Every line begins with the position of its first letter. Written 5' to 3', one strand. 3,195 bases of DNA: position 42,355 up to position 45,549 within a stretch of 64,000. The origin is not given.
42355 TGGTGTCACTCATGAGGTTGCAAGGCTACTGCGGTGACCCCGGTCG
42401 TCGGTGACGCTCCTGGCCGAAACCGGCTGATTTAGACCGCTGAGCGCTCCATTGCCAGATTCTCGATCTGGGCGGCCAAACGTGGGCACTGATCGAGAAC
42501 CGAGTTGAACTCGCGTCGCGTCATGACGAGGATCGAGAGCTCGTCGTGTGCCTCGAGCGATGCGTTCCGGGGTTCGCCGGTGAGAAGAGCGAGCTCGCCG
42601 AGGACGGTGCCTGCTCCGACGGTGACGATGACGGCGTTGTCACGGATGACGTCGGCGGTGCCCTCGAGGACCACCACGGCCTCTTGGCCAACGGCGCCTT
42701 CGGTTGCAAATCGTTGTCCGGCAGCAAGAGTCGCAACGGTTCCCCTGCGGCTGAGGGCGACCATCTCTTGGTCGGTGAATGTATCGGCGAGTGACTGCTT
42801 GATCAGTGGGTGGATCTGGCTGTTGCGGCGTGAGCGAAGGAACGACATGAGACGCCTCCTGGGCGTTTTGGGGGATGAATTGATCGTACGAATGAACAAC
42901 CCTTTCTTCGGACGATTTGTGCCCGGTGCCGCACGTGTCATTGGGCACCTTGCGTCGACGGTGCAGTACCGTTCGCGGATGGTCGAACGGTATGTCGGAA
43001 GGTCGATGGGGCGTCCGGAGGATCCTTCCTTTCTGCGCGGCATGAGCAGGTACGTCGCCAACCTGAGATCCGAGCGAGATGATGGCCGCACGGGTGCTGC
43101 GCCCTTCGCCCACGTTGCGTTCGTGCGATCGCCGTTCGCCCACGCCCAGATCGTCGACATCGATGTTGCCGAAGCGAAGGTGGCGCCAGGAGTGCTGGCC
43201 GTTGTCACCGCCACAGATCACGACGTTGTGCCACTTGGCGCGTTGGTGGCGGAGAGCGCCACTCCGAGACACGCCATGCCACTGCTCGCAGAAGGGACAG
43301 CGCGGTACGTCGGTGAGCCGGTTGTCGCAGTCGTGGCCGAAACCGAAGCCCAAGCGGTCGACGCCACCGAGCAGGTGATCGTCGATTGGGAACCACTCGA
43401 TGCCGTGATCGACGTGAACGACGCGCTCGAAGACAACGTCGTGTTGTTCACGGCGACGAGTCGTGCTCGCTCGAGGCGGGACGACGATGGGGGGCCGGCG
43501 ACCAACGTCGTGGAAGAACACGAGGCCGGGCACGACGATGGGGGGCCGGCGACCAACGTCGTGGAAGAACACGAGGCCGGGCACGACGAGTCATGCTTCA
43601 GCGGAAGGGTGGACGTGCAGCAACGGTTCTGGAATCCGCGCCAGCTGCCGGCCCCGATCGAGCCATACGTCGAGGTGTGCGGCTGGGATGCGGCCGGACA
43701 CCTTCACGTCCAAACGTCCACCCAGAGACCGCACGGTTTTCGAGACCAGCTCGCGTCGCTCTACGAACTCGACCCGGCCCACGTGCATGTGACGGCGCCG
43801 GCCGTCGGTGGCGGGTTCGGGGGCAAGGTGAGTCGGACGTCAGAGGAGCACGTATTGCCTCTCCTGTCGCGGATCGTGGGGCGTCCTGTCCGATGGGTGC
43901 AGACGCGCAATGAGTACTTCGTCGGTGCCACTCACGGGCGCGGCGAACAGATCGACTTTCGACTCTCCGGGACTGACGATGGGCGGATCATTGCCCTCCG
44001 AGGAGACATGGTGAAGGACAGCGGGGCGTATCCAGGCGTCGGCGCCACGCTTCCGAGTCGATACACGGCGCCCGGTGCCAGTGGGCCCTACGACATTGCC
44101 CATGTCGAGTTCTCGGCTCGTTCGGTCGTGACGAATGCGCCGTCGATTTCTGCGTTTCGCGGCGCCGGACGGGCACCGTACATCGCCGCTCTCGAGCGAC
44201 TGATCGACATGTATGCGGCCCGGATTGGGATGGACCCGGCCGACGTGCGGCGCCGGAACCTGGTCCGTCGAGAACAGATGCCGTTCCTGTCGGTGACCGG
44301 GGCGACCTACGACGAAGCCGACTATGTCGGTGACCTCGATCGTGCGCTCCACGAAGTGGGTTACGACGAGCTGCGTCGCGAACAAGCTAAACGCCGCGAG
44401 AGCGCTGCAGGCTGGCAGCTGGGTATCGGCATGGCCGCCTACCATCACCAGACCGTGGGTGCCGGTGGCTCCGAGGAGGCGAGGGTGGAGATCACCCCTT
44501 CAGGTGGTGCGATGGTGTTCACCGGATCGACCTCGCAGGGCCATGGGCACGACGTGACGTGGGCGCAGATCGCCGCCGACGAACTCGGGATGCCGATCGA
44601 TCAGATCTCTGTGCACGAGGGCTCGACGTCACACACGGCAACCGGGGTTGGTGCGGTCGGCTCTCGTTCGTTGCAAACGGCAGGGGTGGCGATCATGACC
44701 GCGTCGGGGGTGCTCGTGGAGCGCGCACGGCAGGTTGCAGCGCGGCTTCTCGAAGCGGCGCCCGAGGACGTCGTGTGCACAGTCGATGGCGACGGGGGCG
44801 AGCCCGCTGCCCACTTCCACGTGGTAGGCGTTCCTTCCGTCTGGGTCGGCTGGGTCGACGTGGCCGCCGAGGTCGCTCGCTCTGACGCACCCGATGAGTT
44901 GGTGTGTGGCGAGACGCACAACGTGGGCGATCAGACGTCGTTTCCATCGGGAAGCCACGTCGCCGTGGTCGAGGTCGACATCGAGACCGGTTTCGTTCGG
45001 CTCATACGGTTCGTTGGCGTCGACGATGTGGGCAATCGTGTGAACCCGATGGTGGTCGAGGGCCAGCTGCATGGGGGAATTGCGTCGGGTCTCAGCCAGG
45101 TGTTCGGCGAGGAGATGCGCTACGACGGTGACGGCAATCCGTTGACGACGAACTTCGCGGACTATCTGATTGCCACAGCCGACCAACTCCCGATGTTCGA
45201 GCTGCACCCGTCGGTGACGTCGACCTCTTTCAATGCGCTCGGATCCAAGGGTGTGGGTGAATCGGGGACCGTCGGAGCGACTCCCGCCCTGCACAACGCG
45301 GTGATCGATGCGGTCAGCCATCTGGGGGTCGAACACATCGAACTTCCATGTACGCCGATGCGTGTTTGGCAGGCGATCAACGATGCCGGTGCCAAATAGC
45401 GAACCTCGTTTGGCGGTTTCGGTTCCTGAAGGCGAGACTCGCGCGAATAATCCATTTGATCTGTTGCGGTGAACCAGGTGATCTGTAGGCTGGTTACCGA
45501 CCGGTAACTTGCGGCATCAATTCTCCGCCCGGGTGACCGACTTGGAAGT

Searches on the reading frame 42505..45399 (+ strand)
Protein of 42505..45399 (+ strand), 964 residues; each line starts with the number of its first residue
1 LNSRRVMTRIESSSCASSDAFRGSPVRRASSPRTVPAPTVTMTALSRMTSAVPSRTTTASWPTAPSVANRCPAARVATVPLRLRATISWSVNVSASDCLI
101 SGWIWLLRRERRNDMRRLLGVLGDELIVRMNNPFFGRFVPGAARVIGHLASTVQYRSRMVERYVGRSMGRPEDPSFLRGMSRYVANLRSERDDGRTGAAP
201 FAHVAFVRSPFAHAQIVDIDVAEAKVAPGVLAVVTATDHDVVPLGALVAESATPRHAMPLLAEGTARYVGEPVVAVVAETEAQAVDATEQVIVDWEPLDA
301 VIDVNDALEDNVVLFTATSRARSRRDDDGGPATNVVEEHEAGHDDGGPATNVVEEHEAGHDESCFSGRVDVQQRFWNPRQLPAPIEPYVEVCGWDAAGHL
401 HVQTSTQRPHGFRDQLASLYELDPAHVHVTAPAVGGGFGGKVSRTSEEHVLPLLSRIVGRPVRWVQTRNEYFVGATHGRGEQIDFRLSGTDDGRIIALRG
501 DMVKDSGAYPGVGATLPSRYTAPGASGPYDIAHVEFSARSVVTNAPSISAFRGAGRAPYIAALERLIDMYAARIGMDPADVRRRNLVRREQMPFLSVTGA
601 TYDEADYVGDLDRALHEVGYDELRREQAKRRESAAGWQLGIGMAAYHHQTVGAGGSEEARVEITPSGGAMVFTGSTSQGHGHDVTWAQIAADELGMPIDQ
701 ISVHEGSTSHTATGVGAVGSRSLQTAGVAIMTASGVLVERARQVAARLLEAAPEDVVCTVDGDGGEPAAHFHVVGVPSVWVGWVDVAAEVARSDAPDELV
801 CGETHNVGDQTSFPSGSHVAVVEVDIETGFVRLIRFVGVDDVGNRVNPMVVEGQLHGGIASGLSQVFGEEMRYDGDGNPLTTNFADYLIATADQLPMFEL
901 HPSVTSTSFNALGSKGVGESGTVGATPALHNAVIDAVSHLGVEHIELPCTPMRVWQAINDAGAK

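Call 25: search_protein_families(library=pfam, proteins=[window:42505-45399:+], max_evalue=0.001)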
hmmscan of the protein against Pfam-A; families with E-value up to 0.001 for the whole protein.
window:42505-45399:+ (964 aa): 3 families
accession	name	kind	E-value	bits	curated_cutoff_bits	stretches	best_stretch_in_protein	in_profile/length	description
PF20256.3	MoCoBD_2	-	2.3e-66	224.6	27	1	614-896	2-283/283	Molybdopterin cofactor-binding domain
PF02738.23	MoCoBD_1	-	3.9e-61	206.7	27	1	350-586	7-244/244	Molybdopterin cofactor-binding domain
PF01315.27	Ald_Xan_dh_C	-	1.2e-20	74.3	31.3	1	202-298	16-109/110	Aldehyde oxidase and xanthine dehydrogenase, a/b hammerhead domain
